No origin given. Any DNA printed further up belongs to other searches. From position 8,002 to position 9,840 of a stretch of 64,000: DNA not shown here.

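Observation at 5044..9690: TetR-family regulator fused in-frame to HemD inside the heme operon, with a perfect 16-bp palindrome at the operon's 5' end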

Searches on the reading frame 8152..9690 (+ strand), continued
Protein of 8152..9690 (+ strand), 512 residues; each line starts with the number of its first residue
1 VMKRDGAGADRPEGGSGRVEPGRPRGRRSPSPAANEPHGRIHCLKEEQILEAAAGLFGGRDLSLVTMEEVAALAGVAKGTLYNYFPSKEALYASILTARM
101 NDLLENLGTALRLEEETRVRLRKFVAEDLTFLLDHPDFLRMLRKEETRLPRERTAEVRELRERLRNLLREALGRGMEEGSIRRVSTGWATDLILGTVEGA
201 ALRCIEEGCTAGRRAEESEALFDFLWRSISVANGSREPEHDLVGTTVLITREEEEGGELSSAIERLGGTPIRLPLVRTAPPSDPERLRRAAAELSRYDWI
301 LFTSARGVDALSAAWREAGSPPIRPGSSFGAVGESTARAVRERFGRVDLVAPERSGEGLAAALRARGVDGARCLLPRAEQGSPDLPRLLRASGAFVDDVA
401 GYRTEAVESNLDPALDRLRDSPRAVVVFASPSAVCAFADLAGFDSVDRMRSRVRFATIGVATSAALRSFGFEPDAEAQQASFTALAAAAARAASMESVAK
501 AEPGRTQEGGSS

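Call 49: search_protein_representatives(alignment_id=A2)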
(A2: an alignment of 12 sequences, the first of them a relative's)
Query: 12 sequences, 486 profile positions. Proteins with E-value up to 0.001 (for the whole library): 179821; up to 1e-10: 36492; up to 1e-30: 5062. The best 150 are listed.
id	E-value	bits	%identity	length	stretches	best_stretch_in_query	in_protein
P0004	6.5e-210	714.2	-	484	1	9-480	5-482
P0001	2.1e-206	702.6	-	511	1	10-485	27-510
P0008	2.6e-199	679.2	-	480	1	6-466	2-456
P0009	1.5e-194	663.5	-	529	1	10-482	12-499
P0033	1.6e-194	663.4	-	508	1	11-472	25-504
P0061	1.5e-165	567.8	-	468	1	14-469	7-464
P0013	4.2e-163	559.8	-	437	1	17-470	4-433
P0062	9.5e-119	413.5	-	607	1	116-475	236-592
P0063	4.9e-114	398.0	-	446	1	19-469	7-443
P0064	4.7e-110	384.9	-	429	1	19-469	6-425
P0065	4.7e-104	365.1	-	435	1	16-469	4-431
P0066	4.9e-101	355.1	-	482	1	16-471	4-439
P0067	6.1e-99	348.2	-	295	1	75-376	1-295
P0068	1.6e-98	346.8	-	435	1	17-469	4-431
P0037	1.4e-96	340.4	-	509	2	130-471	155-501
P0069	1.8e-96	340.1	-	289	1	213-475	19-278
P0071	1.1e-87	311.0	-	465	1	12-468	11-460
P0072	2.5e-83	296.7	-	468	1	15-450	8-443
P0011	9.8e-80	284.9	-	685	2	5-212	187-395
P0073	4.6e-79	282.6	-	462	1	15-468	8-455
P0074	1.0e-77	278.2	-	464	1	15-470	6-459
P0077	1.3e-69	251.5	-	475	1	14-469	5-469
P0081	2.8e-64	233.9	-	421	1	209-469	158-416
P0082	5.8e-64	232.9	-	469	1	10-465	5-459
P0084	5.6e-61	223.0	-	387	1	210-469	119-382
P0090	6.7e-59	216.1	-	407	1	199-466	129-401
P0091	8.1e-59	215.9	-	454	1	16-456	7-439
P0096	1.9e-57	211.4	-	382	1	215-469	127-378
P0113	1.1e-55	205.6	-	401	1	212-469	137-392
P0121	5.9e-55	203.1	-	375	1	213-469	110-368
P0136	3.8e-54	200.5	-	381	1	212-470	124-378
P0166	4.2e-53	197.0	-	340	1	139-466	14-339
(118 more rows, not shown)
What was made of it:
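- Tried and rejected: HemD proteins with 110-160-aa N-terminal extensions in call 49 looked like possible other regulator fusions.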

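Call 55: list_cluster_members(proteins=[P0061, P0063, P0065, P0071, P0072, P0073, P0074, P0077, P0082, P0091])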
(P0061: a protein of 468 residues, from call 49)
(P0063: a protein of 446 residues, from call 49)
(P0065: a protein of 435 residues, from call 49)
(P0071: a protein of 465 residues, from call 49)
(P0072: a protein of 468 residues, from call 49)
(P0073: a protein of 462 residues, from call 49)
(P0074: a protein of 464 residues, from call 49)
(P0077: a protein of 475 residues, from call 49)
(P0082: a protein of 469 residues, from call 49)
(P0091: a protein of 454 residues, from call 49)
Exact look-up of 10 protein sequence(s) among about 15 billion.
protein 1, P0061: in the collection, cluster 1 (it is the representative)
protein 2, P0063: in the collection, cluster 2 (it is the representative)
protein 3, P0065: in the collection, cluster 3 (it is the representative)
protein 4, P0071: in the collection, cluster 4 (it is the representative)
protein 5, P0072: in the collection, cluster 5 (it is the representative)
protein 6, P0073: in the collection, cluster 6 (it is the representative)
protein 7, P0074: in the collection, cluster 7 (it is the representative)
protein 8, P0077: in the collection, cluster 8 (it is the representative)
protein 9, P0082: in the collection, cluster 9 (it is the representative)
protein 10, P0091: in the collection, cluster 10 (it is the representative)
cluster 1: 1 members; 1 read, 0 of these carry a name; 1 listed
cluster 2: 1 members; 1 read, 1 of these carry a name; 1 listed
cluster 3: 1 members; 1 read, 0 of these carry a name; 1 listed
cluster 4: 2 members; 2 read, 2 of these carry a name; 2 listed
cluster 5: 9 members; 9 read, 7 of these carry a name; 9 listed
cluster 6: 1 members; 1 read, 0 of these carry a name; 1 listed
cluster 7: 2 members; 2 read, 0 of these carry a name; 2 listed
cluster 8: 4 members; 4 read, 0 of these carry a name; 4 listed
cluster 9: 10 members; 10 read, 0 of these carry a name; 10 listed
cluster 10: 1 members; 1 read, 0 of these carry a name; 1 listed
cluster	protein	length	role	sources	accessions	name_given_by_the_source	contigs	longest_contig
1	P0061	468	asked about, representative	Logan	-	-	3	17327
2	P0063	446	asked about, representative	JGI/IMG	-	uroporphyrinogen-III synthase/AcrR family transcriptional regulator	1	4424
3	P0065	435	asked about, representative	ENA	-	-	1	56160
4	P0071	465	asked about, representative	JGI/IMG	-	uroporphyrinogen-III synthase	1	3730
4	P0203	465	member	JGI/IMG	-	uroporphyrinogen-III synthase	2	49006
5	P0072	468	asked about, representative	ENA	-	-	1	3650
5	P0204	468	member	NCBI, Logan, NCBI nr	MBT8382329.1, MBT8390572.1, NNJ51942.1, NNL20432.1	MAG: TetR family transcriptional regulator [Ignavibacteriaceae bacterium] | uroporphyrinogen-III synthase [Ignavibacteria bacterium]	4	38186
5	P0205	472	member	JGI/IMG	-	uroporphyrinogen-III synthase/AcrR family transcriptional regulator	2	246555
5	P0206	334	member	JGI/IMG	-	uroporphyrinogen III methyltransferase/synthase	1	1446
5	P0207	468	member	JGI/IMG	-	uroporphyrinogen III methyltransferase/synthase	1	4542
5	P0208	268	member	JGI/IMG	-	uroporphyrinogen III methyltransferase/synthase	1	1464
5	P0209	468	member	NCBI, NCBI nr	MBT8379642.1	MAG: uroporphyrinogen-III synthase [Ignavibacteria bacterium] | uroporphyrinogen-III synthase [Ignavibacteria bacterium]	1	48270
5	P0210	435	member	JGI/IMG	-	uroporphyrinogen III methyltransferase/synthase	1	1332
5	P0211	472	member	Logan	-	-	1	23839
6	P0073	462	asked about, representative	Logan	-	-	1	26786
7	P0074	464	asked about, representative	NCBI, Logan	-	-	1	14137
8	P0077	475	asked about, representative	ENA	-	-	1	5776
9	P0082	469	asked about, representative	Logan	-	-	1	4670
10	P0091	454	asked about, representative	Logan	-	-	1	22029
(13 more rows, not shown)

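Call 59: search_protein_families(library=pfam, proteins=[L012:10642-11529:+, L012:11486-12493:+, L012:12504-13628:+, L017:10573-12000:+, L017:11997-13184:+, L017:13191-14783:+, L035:10546-12000:+, L035:12012-13265:+, L020:10586-11965:+, L009:10576-10989:+], max_evalue=0.00001)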
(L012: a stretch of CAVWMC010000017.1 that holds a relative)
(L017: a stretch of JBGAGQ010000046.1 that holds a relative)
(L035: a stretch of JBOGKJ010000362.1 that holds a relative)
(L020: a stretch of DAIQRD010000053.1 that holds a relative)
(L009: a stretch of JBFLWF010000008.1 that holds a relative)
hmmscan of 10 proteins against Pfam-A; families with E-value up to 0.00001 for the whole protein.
L012:10642-11529:+ (295 aa): 3 families
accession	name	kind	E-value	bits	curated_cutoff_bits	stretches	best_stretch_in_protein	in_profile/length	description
PF16576.10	HlyD_D23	-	1.1e-24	87.4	30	1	37-274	4-214/214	Barrel-sandwich domain of CusB or HlyD membrane-fusion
PF13437.12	HlyD_3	-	3.1e-19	70.1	22.2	1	160-271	2-106/106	HlyD family secretion protein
PF13533.13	Biotin_lipoyl_2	-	5.3e-06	26.6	29.8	0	50-76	1-27/32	Biotin-lipoyl like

L012:11486-12493:+ (335 aa): 3 families
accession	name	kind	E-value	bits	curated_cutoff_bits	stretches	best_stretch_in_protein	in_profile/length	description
PF00005.33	ABC_tran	-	2.7e-31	109.5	25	1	24-166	2-136/137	ABC transporter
PF13304.12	AAA_21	-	1.9e-08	35.2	27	0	145-197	244-298/304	AAA domain, putative AbiEii toxin, Type IV TA system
PF13732.12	DrrA1-3_C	-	4.4e-07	31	27.4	1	239-311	16-81/81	ATP-binding protein DrrA1-3-like, C-terminal domain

L012:12504-13628:+ (374 aa): 2 families
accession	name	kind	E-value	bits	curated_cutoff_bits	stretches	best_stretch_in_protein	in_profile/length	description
PF12698.13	ABC2_membrane_3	-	1.1e-31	110.6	31.6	1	23-367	3-346/347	ABC-2 family transporter protein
PF01061.29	ABC2_membrane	-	1.2e-17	64.6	26.9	1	177-340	51-211/211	ABC-2 type transporter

L017:10573-12000:+ (475 aa): 1 family
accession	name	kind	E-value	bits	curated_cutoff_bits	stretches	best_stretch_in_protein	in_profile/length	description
PF02321.23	OEP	-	3.1e-48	164.5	22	2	277-459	1-187/187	Outer membrane efflux protein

L017:11997-13184:+ (395 aa): 4 families
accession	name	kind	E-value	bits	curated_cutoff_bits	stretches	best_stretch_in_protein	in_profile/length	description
PF16576.10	HlyD_D23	-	9.7e-27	94.1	30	1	225-333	78-185/214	Barrel-sandwich domain of CusB or HlyD membrane-fusion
PF13437.12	HlyD_3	-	1.4e-21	77.7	22.2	1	259-385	2-106/106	HlyD family secretion protein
PF13533.13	Biotin_lipoyl_2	-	4.2e-09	36.4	29.8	0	59-89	2-32/32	Biotin-lipoyl like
PF00529.27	CusB_dom_1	-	5.8e-09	36.5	26.5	1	194-372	12-74/89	Cation efflux system protein CusB domain 1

L017:13191-14783:+ (530 aa): 3 families
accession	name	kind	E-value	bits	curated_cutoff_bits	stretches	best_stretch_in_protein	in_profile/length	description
PF07690.21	MFS_1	-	6.4e-64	216.5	33.4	1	30-424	1-346/347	Major Facilitator Superfamily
PF00083.30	Sugar_tr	-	9.3e-18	64.8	22.3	1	27-207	2-199/452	Sugar (and other) transporter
PF06609.19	TRI12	-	4.4e-08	32.5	23.2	1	33-296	54-326/599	Fungal trichothecene efflux pump (TRI12)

L035:10546-12000:+ (484 aa): 1 family
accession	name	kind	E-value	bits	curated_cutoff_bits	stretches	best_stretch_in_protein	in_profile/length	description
PF02321.23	OEP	-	4.8e-51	173.7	22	2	290-471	2-187/187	Outer membrane efflux protein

L035:12012-13265:+ (417 aa): 3 families
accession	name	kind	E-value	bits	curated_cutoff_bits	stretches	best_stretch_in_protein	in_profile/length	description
PF16576.10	HlyD_D23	-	8.5e-19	68.1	30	1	193-362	9-184/214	Barrel-sandwich domain of CusB or HlyD membrane-fusion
PF13437.12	HlyD_3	-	7.7e-15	56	22.2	1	289-402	1-101/106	HlyD family secretion protein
PF13533.13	Biotin_lipoyl_2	-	9.4e-08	32.2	29.8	1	62-92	2-32/32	Biotin-lipoyl like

L020:10586-11965:+ (459 aa): 3 families
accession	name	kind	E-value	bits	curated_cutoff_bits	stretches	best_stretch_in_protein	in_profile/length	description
PF04055.27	Radical_SAM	-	4.3e-23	82.7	29.5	1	122-254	3-148/166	Radical SAM superfamily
PF13186.11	SPASM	-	8.7e-07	29.6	21.5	1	336-392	1-59/67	Iron-sulfur cluster-binding domain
PF13353.11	Fer4_12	-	4.1e-06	27.6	22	1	125-204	14-100/137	4Fe-4S single cluster domain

L009:10576-10989:+ (137 aa): 0 families

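Call 74: predict_structure(alignment_id=A3)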
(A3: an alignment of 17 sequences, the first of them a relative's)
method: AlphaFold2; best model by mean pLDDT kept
length: 511 residues; sequences in the alignment: 17
mean_pLDDT: 83.7   pTM: 0.52
mean pLDDT of the five models: 83.7, 83.3, 82.9, 81.6, 81.1
residues with pLDDT >= 90: 288; 70-90: 145; 50-70: 20; < 50: 58
segments of 3 or more residues with pLDDT < 50: 1-35, 145-147, 232-236, 497-511
pLDDT, mean of each block of 10 residues (from residue 1): 34 37 40 48 86 82 90 94 89 88 91 89 94 84 58 77 94 87 87 93 86 89 88 52 94 88 94 94 97 97 95 97 95 90 95 81 93 94 91 96 91 92 94 92 85 91 93 87 92 63 41 43
secondary structure, 60 per line:
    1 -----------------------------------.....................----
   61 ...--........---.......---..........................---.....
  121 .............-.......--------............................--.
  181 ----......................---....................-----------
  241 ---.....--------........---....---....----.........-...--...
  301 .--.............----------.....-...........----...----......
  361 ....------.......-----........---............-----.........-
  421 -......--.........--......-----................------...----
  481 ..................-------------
elements in order: H36-56 H66-73 H77-83 H87-112 H116-133 H135-141 H150-177 H185-206 H210-228 E244-248 H257-264 E268-271 E275-278 H283-291 E298-301 H304-316 E327-331 H333-343 E348-350 H355-364 E371-377 H383-390 E394-405 H411-419 E422-427 H430-438 H441-446 E452-457 H458-467 E474-476 H481-498
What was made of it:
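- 8260..8838 (+): TetR module (residues 36-228): nine helices. The HTH is at residues 48-93 (nt 8296-8433), with recognition helix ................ AF2 helices with pLDDT about 90 (call 74).
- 8839..8883 (+): Inter-domain linker (residues 229-243). It is predicted disordered and varies in length between homologues. pLDDT below 50 at residues 232-236 and pTM 0.52 (call 74).
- On TetR family of transcriptional regulators: The AF2 model has nine helices at residues 36-228 with pLDDT about 85-94 (call 74).
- The nine-helix ligand-domain fold is fully retained with high model confidence (call 74).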

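Call 76: fold_search(model_id=the predicted structure, library=pdb)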
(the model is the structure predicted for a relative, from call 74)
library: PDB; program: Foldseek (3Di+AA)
matches with E <= 10: 1465; with E <= 0.001: 535
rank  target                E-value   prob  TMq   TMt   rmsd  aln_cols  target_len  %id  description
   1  1jr2_A                1.5e-11  1.00  0.37  0.65   5.1       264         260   20  Structure of Uroporphyrinogen III Synthase (released 2001-11-07)
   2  3d8r                  2.2e-11  1.00  0.30  0.52   8.0       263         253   21  Thermus thermophilus Uroporphyrinogen III Synthase (released 2008-08-05)
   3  3re1_B                4.5e-11  1.00  0.41  0.77   4.1       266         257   22  Crystal structure of uroporphyrinogen III synthase from Pseudomonas syringae pv. tomato DC3000 (released 2011-06-22)
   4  1wcx                  7.0e-11  1.00  0.36  0.65   5.0       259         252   21  Crystal Structure of Mutant Uroporphyrinogen III Synthase from an Extremely Thermophilic Bacterium Thermus thermophilus  (released 2005-05-06)
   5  4es6                  2.3e-10  1.00  0.41  0.78   3.5       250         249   24  Crystal structure of HemD (PA5259) from Pseudomonas aeruginosa (PAO1) at 2.22 A resolution (released 2013-01-09)
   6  1wd7_B                3.0e-10  1.00  0.28  0.50   8.0       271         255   21  Crystal Structure of Uroporphyrinogen III Synthase from an Extremely Thermophilic Bacterium Thermus thermophilus HB8 ( (released 2004-11-12)
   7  3d8s                  3.0e-10  1.00  0.27  0.49   8.0       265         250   21  Thermus thermophilus Uroporphyrinogen III Synthase (released 2008-08-05)
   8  3d8t_B                3.1e-10  1.00  0.26  0.49   8.9       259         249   20  Thermus thermophilus Uroporphyrinogen III Synthase (released 2008-08-12)
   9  3re1_A                7.3e-10  1.00  0.40  0.77   3.7       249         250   23  Crystal structure of uroporphyrinogen III synthase from Pseudomonas syringae pv. tomato DC3000 (released 2011-06-22)
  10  1wd7_A                7.7e-10  1.00  0.30  0.52   7.3       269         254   22  Crystal Structure of Uroporphyrinogen III Synthase from an Extremely Thermophilic Bacterium Thermus thermophilus HB8 ( (released 2004-11-12)
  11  3d8t_A                8.1e-10  1.00  0.27  0.48   8.4       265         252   21  Thermus thermophilus Uroporphyrinogen III Synthase (released 2008-08-12)
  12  3mw8                  2.2e-09  1.00  0.35  0.65   5.2       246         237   20  Crystal structure of an UROPORPHYRINOGEN-III SYNTHASE (Sama_3255) from SHEWANELLA AMAZONENSIS SB2B at 1.65 A resolution (released 2010-05-19)
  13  3whc_C                1.1e-08  1.00  0.32  0.78   3.9       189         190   20  Crystal structure of a transcriptional regulator FadR from Bacillus subtilis in complex with stearoyl-CoA (released 2014-03-19)
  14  3whb_B                2.1e-08  1.00  0.31  0.76   3.6       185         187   20  Crystal structure of FadR from Bacillus subtilis, a transcriptional regulator involved in the regulation of fatty acid (released 2014-03-19)
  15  3whc_F                2.9e-08  1.00  0.31  0.77   3.6       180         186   20  Crystal structure of a transcriptional regulator FadR from Bacillus subtilis in complex with stearoyl-CoA (released 2014-03-19)
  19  3whc_A                7.9e-08  1.00  0.32  0.77   4.0       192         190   20  Crystal structure of a transcriptional regulator FadR from Bacillus subtilis in complex with stearoyl-CoA (released 2014-03-19)
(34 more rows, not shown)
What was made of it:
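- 8260..8838 (+): Foldseek to FadR 3whc, TM 0.78 (call 76).
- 8884..9648 (+): HemD (uroporphyrinogen-III synthase) module, residues 244-498. Foldseek to solved synthases 3re1 and 4es6, TM 0.77-0.78 (call 76).
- On TetR family of transcriptional regulators: Foldseek TM 0.74-0.78 to FadR structures (call 76).
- On Uroporphyrinogen-III synthase (HemD, Pfam HEM4): Foldseek top hits are solved synthases 1jr2, 3re1 and 4es6, TM up to 0.78 (call 76).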
